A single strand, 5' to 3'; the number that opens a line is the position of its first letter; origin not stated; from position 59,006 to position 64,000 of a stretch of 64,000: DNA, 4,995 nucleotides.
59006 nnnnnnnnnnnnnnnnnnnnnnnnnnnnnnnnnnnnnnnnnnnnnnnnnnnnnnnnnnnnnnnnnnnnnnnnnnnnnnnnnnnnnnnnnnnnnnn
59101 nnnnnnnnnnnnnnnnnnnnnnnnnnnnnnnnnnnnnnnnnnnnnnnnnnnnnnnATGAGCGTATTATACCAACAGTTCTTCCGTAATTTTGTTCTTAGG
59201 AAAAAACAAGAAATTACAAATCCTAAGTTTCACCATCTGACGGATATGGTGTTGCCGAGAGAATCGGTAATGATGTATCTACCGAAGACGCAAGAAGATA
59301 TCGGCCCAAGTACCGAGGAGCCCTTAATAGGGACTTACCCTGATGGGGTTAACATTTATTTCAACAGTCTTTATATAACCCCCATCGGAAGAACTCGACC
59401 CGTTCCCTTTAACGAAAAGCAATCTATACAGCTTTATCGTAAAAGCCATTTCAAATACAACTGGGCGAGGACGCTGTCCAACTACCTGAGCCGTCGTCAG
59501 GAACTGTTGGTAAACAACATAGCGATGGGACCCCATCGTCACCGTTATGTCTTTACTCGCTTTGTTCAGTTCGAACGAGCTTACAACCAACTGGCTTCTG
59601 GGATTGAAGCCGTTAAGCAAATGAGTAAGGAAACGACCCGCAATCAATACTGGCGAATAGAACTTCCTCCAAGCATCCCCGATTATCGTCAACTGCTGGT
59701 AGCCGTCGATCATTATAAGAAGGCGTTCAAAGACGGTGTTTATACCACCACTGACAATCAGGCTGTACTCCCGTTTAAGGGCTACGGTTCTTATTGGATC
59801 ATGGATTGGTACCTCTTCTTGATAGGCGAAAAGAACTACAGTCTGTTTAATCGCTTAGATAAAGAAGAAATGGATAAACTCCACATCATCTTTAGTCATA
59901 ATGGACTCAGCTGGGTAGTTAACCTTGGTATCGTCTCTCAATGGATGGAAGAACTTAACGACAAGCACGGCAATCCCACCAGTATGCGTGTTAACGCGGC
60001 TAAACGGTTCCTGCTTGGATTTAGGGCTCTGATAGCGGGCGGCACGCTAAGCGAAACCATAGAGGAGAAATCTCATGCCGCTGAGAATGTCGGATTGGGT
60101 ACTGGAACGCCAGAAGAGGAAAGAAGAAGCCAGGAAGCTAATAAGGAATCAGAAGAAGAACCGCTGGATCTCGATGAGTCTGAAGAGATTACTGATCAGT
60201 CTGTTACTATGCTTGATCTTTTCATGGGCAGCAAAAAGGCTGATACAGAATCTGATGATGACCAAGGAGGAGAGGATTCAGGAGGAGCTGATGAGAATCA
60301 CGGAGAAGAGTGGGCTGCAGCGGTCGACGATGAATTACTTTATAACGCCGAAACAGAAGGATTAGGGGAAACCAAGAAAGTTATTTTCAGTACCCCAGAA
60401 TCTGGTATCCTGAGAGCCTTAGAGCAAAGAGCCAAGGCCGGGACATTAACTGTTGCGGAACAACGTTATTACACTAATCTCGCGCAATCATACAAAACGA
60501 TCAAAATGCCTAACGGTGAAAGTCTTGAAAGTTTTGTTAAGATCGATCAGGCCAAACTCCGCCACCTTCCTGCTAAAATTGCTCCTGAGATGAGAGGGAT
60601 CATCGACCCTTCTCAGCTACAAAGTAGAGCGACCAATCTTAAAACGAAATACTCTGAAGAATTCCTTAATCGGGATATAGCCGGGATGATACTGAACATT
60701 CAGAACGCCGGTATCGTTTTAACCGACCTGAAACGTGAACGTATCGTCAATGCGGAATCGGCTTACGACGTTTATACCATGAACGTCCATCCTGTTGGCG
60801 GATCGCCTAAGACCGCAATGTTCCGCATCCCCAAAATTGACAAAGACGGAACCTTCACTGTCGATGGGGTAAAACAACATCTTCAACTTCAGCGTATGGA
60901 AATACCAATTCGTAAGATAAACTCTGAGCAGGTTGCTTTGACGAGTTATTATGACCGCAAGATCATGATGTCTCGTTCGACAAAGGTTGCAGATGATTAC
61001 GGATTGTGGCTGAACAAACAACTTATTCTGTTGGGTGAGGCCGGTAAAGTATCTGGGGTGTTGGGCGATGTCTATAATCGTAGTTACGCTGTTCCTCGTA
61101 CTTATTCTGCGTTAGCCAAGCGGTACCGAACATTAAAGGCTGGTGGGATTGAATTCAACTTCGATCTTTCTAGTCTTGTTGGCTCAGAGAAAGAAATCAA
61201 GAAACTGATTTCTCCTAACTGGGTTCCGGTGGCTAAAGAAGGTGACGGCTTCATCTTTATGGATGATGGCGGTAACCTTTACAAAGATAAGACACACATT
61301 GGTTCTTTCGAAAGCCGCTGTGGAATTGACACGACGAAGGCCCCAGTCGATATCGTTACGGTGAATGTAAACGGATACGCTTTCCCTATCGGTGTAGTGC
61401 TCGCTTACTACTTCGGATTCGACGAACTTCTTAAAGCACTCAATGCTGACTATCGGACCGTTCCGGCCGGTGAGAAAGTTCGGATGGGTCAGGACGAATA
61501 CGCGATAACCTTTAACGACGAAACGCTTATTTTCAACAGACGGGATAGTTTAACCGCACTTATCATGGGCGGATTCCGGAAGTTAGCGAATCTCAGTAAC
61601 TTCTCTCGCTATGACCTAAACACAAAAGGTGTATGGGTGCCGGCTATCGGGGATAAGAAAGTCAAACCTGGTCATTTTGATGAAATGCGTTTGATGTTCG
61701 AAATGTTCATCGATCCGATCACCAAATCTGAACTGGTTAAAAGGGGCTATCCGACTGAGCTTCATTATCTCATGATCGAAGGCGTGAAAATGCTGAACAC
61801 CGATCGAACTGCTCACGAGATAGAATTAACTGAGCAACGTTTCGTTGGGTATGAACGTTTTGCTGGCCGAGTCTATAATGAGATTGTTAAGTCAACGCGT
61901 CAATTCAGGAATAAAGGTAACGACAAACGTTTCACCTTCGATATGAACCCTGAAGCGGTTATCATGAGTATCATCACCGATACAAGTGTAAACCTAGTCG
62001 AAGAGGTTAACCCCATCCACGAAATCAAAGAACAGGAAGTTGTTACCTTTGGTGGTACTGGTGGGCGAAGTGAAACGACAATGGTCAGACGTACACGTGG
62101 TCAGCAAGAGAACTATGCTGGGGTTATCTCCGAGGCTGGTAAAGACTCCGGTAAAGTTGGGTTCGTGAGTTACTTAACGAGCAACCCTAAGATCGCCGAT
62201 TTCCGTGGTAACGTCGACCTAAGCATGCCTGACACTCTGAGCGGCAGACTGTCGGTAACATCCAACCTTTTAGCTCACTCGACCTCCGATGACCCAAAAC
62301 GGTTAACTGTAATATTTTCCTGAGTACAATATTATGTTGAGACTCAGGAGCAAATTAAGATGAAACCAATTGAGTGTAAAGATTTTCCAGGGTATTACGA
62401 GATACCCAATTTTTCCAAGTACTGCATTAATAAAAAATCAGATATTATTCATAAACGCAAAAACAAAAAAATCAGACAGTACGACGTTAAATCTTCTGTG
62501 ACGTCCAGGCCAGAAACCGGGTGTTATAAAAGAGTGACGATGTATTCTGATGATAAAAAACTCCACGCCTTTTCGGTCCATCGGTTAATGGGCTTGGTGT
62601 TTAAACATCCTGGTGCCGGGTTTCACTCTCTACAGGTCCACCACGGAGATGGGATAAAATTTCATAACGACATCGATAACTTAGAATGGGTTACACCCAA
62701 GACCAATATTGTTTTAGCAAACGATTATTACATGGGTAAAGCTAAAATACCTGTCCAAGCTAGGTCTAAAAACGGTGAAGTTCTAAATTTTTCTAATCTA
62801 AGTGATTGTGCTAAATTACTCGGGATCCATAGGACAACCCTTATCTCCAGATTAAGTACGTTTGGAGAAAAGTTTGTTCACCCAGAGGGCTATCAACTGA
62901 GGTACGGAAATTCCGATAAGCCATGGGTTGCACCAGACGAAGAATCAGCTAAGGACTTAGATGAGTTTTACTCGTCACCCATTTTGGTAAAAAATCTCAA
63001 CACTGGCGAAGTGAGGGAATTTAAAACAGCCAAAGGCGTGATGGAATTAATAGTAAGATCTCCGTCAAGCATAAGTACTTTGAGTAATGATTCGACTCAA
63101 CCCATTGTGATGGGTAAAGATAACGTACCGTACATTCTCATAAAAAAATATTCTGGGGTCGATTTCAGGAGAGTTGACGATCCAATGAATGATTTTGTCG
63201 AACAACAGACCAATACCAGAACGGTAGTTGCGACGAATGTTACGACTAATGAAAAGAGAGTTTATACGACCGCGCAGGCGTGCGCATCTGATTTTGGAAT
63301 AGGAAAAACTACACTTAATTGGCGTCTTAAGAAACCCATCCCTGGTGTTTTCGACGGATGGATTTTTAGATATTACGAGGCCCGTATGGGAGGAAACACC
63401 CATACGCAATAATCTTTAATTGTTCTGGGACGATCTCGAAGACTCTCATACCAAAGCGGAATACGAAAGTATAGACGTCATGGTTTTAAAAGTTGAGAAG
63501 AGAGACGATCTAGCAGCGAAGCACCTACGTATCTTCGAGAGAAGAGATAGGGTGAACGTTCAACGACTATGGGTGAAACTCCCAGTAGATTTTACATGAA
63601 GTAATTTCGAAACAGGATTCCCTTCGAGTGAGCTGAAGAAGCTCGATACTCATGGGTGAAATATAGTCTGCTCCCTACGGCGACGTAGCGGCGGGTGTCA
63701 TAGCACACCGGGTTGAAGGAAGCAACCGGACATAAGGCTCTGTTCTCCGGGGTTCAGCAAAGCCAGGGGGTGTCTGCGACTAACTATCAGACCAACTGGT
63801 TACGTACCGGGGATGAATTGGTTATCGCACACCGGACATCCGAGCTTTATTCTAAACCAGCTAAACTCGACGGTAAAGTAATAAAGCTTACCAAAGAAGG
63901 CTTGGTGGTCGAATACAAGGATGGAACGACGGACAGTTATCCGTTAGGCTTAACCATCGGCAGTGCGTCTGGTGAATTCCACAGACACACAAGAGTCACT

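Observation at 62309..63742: Second group I intron, carrying an HNH homing endonuclease, interrupts the RNAP beta gene in the conserved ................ region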

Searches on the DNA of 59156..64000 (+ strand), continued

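Call 65: get_annotated_region(hit=H2, flank=2500)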
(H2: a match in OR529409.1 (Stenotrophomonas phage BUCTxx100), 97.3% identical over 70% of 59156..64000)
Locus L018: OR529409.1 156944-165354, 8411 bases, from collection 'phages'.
description: Stenotrophomonas phage BUCTxx100, complete genome.
organism: Stenotrophomonas phage BUCTxx100 (NCBI taxid 3092589)
taxonomy: Viruses; Duplodnaviria; Heunggongvirae; Uroviricota; Caudoviricetes
host: Stenotrophomonas maltophilia; source: sewage; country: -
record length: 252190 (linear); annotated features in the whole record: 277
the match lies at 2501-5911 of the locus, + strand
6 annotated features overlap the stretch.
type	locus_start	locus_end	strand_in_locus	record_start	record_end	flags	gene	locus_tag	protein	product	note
CDS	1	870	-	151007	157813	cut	-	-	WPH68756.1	endolysin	-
CDS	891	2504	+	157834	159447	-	-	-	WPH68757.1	hypothetical protein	-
CDS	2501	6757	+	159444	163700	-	-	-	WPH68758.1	hypothetical protein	-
CDS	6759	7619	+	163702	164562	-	-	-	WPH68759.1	hypothetical protein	-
CDS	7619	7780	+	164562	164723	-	-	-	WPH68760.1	hypothetical protein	-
CDS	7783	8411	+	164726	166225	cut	-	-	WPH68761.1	hypothetical protein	-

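Call 66: get_annotated_region(hit=H3, flank=2500)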
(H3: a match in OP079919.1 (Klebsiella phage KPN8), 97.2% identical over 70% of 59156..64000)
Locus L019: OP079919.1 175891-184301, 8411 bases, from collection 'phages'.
description: Klebsiella phage KPN8, complete genome.
organism: Klebsiella phage KPN8 (NCBI taxid 2972463)
taxonomy: Viruses; Duplodnaviria; Heunggongvirae; Uroviricota; Caudoviricetes
host: Klebsiella pneumoniae KLEB009; source: -; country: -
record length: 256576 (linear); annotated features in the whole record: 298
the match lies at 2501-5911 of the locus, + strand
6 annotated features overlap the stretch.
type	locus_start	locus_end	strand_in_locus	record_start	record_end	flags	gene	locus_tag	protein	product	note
CDS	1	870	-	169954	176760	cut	-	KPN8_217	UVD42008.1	putative endolysin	-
CDS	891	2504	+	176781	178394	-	-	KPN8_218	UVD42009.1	putative DNA-directed RNA polymerase subunit beta 2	-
CDS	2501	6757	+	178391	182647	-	-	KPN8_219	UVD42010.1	putative DNA-directed RNA polymerase subunit beta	-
CDS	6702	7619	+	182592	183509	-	-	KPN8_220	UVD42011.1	hypothetical protein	-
CDS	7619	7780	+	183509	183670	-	-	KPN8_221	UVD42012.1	hypothetical protein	-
CDS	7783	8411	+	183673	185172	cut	-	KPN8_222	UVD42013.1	hypothetical protein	-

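Call 67: get_annotated_region(hit=H4, flank=2500)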
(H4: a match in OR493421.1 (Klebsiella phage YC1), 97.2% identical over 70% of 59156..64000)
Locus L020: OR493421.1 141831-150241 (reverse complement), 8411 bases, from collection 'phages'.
description: Klebsiella phage YC1, complete genome.
organism: Klebsiella phage YC1 (NCBI taxid 3076791)
taxonomy: Viruses; Duplodnaviria; Heunggongvirae; Uroviricota; Caudoviricetes
host: Klebsiella pneumoniae ATCC 700603; source: -; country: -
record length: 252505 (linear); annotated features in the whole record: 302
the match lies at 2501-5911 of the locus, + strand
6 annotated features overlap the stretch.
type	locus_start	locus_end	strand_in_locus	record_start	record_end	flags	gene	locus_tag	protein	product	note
CDS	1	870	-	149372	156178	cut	-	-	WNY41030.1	endolysin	-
CDS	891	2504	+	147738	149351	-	-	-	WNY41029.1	hypothetical protein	-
CDS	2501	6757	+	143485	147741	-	-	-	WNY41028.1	hypothetical protein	-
CDS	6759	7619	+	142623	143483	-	-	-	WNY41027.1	hypothetical protein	-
CDS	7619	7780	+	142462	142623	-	-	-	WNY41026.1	hypothetical protein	-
CDS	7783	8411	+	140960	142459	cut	-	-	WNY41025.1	hypothetical protein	-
